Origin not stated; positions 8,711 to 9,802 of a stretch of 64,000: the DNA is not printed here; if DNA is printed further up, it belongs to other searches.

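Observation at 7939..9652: Methyltransferase-like gene translationally fused in operon with an orphan REC-GGDEF response regulator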

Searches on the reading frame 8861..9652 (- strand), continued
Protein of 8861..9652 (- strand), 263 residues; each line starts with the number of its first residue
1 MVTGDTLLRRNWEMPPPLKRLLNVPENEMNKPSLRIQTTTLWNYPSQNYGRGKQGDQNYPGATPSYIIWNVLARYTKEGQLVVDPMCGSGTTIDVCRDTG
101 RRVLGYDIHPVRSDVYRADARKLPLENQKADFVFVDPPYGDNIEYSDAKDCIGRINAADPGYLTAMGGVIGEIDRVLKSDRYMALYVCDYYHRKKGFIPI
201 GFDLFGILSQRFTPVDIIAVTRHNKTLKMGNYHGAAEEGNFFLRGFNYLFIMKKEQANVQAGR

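Call 34: fold_search(model_id=the predicted structure, library=pdb)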
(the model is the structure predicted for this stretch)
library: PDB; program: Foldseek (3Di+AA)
matches with E <= 10: 1856; with E <= 0.001: 785
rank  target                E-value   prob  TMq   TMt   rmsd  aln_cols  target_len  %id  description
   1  6zxw_G                1.4e-09  1.00  0.55  0.41   4.2       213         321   19  Structure of Archaeoglobus fulgidus Trm11-Trm112 m2G10 tRNA methyltransferase complex bound to sinefungin (released 2020-09-23)
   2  3l8d                  1.8e-09  1.00  0.53  0.61   6.5       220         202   21  Crystal structure of methyltransferase from Bacillus Thuringiensis (released 2010-01-12)
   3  6zxv_B                4.0e-09  1.00  0.55  0.40   4.2       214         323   18  Structure of Archaeoglobus fulgidus Trm11 m2G10 tRNA methyltransferase enzyme bound to sinefungin (released 2020-09-23)
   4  6zxv_A                4.9e-09  1.00  0.54  0.40   4.2       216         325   18  Structure of Archaeoglobus fulgidus Trm11 m2G10 tRNA methyltransferase enzyme bound to sinefungin (released 2020-09-23)
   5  6zxy                  7.6e-09  1.00  0.55  0.41   3.8       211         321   15  Structure of Archaeoglobus fulgidus Trm11 m2G10 tRNA methyltransferase enzyme (released 2020-09-23)
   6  4f84                  1.9e-08  1.00  0.54  0.52   7.3       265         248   12  Structure analysis of Geranyl diphosphate methyltransferase in complex with SAM (released 2012-10-31)
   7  2p8j_B                3.8e-08  1.00  0.52  0.58   5.1       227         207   11  Crystal structure of S-adenosylmethionine-dependent methyltransferase (NP_349143.1) from Clostridium acetobutylicum at (released 2007-04-24)
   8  6uvq_A                3.8e-08  1.00  0.52  0.48   8.6       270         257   15  Crystal structure of Apo AtmM (released 2020-11-25)
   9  5gm1_K                3.8e-08  1.00  0.53  0.45  10.0       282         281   14  Crystal structure of methyltransferase TleD complexed with SAH (released 2016-09-28)
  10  4f86_K                3.8e-08  1.00  0.51  0.47   9.5       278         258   13  Structure analysis of Geranyl diphosphate methyltransferase in complex with GPP and sinefungin (released 2012-10-31)
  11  2zfu_B                4.1e-08  1.00  0.51  0.57   4.4       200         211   14  Structure of the methyltransferase-like domain of nucleomethylin (released 2008-12-02)
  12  5gm1_A                4.1e-08  1.00  0.51  0.43   7.4       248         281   14  Crystal structure of methyltransferase TleD complexed with SAH (released 2016-09-28)
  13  5gm1_E                4.9e-08  1.00  0.53  0.45   7.4       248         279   15  Crystal structure of methyltransferase TleD complexed with SAH (released 2016-09-28)
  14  5gm2_B                5.3e-08  1.00  0.52  0.44   7.3       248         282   14  Crystal structure of methyltransferase TleD complexed with SAH and teleocidin A1 (released 2016-09-28)
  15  5gm2_N                6.8e-08  1.00  0.53  0.46   6.6       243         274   14  Crystal structure of methyltransferase TleD complexed with SAH and teleocidin A1 (released 2016-09-28)
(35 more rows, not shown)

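Call 37: list_cluster_members(proteins=[P0121, P0122, P0123, P0124, P0125, P0131, P0135, P0141, P0145, P0146])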
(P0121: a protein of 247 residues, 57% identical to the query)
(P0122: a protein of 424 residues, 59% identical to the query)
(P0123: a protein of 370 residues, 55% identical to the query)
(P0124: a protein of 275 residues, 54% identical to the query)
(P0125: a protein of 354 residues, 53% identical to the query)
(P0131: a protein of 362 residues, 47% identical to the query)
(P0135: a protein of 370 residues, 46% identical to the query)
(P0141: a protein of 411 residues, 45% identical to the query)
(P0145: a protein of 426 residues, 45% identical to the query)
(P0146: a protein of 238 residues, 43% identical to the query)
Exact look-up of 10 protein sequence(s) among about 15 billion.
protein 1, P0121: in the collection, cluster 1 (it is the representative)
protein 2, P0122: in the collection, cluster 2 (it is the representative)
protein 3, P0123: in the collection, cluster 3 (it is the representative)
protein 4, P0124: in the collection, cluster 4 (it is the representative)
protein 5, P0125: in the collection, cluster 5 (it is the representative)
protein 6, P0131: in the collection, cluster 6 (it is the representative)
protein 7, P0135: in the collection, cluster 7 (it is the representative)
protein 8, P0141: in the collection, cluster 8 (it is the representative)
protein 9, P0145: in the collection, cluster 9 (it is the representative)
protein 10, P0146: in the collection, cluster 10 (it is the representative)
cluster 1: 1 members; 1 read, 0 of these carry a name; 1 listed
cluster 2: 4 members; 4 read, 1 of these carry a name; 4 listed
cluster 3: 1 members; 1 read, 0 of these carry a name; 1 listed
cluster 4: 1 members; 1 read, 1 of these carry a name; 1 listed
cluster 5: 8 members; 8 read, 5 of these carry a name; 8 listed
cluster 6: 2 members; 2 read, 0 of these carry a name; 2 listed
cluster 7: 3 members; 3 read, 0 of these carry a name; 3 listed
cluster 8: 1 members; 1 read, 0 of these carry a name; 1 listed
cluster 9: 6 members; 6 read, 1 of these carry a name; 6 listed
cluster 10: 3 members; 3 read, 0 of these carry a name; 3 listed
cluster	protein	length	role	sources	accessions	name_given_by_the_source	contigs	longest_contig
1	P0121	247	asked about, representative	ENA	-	-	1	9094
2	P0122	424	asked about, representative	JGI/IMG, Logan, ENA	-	-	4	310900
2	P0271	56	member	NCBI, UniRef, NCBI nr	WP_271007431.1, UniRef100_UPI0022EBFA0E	hypothetical protein [Paucibacter sp. B51] | hypothetical protein n=1 Tax=Paucibacter sp. B51 TaxID=2993315 RepID=UPI0022EBFA0E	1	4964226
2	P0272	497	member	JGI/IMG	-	-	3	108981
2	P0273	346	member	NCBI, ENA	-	-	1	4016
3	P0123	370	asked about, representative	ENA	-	-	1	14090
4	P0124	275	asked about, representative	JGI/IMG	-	DNA modification methylase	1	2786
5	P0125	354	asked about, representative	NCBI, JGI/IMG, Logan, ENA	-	-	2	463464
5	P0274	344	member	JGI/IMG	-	DNA modification methylase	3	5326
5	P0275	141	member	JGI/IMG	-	hypothetical protein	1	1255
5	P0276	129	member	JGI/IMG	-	hypothetical protein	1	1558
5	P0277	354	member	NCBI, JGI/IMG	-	DNA modification methylase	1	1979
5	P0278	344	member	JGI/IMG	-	DNA modification methylase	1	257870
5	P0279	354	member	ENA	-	-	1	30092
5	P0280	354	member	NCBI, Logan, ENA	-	-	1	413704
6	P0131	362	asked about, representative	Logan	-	-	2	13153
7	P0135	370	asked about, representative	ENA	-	-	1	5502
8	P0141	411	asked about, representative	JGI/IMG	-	-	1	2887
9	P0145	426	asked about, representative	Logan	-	-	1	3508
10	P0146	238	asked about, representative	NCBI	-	-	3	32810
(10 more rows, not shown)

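Call 39: search_protein_families(library=pfam, proteins=[L045:4859-5926:+, L023:6792-7691:-, L043:6733-7542:+, L012:6686-8194:-, L028:5018-5995:+, L036:4886-5998:+, L078:4856-5902:+, L085:4733-5935:+, L025:6786-7277:+, L083:6738-7457:+], max_evalue=0.0001)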
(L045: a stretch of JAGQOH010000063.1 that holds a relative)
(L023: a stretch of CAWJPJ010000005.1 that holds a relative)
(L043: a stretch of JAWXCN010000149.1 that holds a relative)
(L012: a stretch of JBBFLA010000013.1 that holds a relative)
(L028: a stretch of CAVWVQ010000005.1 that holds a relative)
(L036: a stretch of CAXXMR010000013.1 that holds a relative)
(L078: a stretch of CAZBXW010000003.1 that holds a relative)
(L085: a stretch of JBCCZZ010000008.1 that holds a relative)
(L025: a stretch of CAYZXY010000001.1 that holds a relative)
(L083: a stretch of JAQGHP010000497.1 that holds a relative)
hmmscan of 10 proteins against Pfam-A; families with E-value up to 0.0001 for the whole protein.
L045:4859-5926:+ (355 aa): 2 families
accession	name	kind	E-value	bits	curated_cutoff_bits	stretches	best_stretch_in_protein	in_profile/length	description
PF01368.27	DHH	-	9.9e-17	61.8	28.1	1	35-189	1-125/125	DHH family, N-terminal domain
PF02272.25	DHHA1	-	3.4e-08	34.3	25.9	1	260-354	9-100/102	DHHA1 domain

L023:6792-7691:- (299 aa): 2 families
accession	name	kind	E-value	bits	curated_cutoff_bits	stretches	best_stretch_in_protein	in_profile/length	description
PF01509.24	TruB_N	-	1.1e-34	120.5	27.3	1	36-180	6-149/149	TruB family pseudouridylate synthase (N terminal domain)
PF16198.10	TruB_C_2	-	5.9e-09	36.4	29.3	1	181-212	1-29/66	tRNA pseudouridylate synthase B C-terminal domain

L043:6733-7542:+ (269 aa): 1 family
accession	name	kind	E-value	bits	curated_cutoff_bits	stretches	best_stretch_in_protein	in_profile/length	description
PF01791.15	DeoC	-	6.9e-35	121.2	23.8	1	23-235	4-227/229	DeoC/LacD family aldolase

L012:6686-8194:- (502 aa): 2 families
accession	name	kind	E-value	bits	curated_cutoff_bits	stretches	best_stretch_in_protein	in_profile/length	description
PF04055.27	Radical_SAM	-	2.1e-11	44.7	29.5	1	216-367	1-156/166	Radical SAM superfamily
PF02310.24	B12-binding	-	1.4e-09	38.3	32.1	1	90-167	41-121/121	B12 binding domain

L028:5018-5995:+ (325 aa): 3 families
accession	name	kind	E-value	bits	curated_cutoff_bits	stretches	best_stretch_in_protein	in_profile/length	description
PF00107.32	ADH_zinc_N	-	6.9e-21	75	31.8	1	154-286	1-127/129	Zinc-binding dehydrogenase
PF08240.17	ADH_N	-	2.6e-12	47.4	23.5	1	23-112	1-103/104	Alcohol dehydrogenase GroES-like domain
PF13602.12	ADH_zinc_N_2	-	1.1e-10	43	27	1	207-320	19-133/134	Zinc-binding dehydrogenase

L036:4886-5998:+ (370 aa): 3 families
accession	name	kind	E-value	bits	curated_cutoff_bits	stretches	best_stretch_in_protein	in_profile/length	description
PF04055.27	Radical_SAM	-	1e-22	81.5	29.5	1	12-179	4-165/166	Radical SAM superfamily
PF13353.11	Fer4_12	-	1.8e-05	25.5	22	1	14-124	14-115/137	4Fe-4S single cluster domain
PF13186.11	SPASM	-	2.9e-05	24.7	21.5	1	259-317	5-66/67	Iron-sulfur cluster-binding domain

L078:4856-5902:+ (348 aa): 0 families

L085:4733-5935:+ (400 aa): 2 families
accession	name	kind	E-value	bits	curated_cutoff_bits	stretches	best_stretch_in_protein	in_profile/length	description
PF01368.27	DHH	-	5.2e-12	46.6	28.1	1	65-222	1-124/125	DHH family, N-terminal domain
PF02272.25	DHHA1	-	1.5e-06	29.1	25.9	1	341-392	42-94/102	DHHA1 domain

L025:6786-7277:+ (163 aa): 1 family
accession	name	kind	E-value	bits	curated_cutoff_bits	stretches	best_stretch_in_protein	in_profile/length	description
PF02075.23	RuvC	-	1.3e-41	142.4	22.2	1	3-151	1-147/148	Crossover junction endodeoxyribonuclease RuvC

L083:6738-7457:+ (239 aa): 0 families

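Call 40: find_encoding_contigs(protein=P0112, flank=6000, max_places=2)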
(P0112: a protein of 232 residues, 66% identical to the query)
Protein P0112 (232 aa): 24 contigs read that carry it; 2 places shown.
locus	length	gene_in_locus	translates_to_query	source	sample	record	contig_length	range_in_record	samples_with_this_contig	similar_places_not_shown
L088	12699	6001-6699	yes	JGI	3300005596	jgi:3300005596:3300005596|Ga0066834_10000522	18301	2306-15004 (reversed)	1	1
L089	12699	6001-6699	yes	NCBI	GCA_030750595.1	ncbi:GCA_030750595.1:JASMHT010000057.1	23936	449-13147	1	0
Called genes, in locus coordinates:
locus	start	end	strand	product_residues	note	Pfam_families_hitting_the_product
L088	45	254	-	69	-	-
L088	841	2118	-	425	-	PF09861:Lar_N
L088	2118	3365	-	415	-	PF07690:MFS_1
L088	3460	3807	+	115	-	PF00254:FKBP_C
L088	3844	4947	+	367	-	PF00730:HhH-GPD, PF00633:HHH, PF14815:NUDIX_4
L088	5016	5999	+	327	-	PF27435:TP_0813_N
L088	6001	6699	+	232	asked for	PF01555:N6_N4_Mtase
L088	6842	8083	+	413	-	PF07607:DUF1570 (weak)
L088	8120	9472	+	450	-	PF00365:PFK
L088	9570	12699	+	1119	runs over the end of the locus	PF00580:UvrD-helicase, PF13245:AAA_19, PF13361:UvrD_C, PF13538:UvrD_C_2 (faint), PF12705:PDDEXK_1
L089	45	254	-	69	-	-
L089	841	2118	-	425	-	PF09861:Lar_N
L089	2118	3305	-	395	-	PF07690:MFS_1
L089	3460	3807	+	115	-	PF00254:FKBP_C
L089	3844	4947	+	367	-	PF00730:HhH-GPD, PF00633:HHH, PF14815:NUDIX_4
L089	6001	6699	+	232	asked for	PF01555:N6_N4_Mtase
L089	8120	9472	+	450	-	PF00365:PFK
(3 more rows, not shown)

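Call 41: find_encoding_contigs(protein=P0086, flank=6000, max_places=2)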
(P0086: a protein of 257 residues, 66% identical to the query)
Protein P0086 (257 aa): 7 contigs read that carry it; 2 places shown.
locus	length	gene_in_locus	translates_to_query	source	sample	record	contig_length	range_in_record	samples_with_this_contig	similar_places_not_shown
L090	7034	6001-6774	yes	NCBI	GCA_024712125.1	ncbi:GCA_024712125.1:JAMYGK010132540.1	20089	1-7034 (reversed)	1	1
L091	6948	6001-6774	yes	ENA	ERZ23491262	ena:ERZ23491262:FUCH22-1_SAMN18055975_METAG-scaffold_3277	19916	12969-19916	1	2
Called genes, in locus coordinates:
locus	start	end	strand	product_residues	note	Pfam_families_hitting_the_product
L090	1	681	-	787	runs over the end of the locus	PF07944:Beta-AFase-like_GH127_cat, PF20736:Glyco_hydro127M, PF16375:DUF4986, PF20620:DUF6805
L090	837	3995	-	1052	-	PF00873:ACR_tran, PF03176:MMPL (faint)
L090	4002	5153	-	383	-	PF25919:BSH_CusB (faint), PF25917:BSH_RND (weak), PF25973:BSH_CzcB (weak)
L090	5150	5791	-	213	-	PF00440:TetR_N, PF13977:TetR_C_6, PF16925:TetR_C_13 (weak)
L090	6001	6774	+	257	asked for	PF01555:N6_N4_Mtase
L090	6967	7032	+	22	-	?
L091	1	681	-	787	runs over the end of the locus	PF07944:Beta-AFase-like_GH127_cat, PF20736:Glyco_hydro127M, PF16375:DUF4986, PF20620:DUF6805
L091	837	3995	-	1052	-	PF00873:ACR_tran, PF03176:MMPL (faint)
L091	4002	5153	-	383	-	PF25919:BSH_CusB (faint), PF25917:BSH_RND (weak), PF25973:BSH_CzcB (weak)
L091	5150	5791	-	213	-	PF00440:TetR_N, PF13977:TetR_C_6, PF16925:TetR_C_13 (weak)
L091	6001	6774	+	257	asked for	PF01555:N6_N4_Mtase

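Call 42: find_encoding_contigs(protein=P0067, flank=6000, max_places=1)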
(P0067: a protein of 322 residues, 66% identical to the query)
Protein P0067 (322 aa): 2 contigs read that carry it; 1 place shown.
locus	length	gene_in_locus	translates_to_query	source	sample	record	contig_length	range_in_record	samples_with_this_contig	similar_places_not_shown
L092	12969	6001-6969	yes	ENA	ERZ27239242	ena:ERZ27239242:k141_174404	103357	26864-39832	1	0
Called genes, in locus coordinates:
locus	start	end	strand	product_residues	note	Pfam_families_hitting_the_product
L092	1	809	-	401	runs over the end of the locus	PF03977:OAD_beta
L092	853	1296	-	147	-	PF05896:NQRA_N (faint), PF25919:BSH_CusB (faint), PF00364:Biotin_lipoyl, PF25917:BSH_RND, PF25973:BSH_CzcB (faint), PF25984:BSH_YknX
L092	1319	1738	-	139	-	PF04277:OAD_gamma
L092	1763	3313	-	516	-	PF01039:Carboxyl_trans, PF03255:ACCA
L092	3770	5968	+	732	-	PF01694:Rhomboid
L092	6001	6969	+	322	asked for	PF01555:N6_N4_Mtase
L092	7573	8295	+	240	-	-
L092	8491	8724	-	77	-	-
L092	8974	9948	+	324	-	PF12706:Lactamase_B_2 (weak)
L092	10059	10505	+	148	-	-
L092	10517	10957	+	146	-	-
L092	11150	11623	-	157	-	-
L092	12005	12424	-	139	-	-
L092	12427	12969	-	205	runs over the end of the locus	-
